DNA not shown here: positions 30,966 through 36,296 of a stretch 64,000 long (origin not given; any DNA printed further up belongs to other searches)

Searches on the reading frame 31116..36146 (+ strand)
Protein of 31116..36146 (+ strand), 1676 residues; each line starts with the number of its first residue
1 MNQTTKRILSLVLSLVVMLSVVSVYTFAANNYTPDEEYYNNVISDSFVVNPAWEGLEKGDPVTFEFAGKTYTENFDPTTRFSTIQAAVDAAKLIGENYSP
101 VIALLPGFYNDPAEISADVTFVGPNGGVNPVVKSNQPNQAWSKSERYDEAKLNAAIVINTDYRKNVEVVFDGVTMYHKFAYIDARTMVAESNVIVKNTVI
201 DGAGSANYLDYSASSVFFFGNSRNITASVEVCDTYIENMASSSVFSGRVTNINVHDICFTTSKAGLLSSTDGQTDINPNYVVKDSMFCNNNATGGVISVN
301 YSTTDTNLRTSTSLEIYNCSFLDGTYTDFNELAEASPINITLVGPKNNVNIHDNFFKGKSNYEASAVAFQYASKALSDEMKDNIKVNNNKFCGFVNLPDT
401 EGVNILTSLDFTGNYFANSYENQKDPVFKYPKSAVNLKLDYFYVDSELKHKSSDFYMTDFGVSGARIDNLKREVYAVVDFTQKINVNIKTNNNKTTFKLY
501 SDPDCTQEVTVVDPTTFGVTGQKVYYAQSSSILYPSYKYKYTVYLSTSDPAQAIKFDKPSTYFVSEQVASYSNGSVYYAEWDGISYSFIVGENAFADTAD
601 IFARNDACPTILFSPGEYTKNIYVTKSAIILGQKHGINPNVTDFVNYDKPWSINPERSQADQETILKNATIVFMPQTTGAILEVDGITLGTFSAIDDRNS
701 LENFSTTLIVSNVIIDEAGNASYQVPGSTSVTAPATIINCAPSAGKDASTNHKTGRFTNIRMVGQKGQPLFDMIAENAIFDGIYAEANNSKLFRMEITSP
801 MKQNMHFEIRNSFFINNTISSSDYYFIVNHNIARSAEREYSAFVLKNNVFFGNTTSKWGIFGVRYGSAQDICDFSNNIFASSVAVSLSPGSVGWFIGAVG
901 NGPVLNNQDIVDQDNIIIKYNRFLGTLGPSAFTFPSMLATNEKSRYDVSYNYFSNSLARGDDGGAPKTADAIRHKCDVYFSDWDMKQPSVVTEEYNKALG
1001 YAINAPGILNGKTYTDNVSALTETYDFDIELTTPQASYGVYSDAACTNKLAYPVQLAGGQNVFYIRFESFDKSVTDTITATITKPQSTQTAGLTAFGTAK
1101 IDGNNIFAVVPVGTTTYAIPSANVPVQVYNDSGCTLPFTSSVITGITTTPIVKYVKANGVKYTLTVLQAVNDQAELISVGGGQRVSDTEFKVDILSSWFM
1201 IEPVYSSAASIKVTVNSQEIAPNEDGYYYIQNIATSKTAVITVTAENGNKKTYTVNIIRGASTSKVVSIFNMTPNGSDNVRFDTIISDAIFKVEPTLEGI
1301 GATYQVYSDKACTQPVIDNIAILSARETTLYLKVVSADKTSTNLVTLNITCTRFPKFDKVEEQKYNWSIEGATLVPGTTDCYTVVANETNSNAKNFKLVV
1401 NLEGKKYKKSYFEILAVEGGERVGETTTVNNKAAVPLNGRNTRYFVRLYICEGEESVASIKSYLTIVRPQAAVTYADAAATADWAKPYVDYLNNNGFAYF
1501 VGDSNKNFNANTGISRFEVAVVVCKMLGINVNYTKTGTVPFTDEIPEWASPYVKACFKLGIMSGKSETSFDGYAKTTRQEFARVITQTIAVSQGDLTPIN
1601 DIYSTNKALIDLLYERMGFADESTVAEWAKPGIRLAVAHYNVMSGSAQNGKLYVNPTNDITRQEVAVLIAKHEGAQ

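Call 84: search_protein_families(library=pfam, proteins=[window:31116-36146:+], max_evalue=0.01)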
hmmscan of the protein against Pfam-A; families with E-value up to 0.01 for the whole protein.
window:31116-36146:+ (1676 aa): 2 families
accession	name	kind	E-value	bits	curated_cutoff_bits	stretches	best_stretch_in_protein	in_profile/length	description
PF00395.25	SLH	-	2.5e-14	53.4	20.8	1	1540-1582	1-44/44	S-layer homology domain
PF12733.13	Cadherin-like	-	0.0002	22.2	24.2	1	1206-1259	34-88/89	Cadherin-like beta sandwich domain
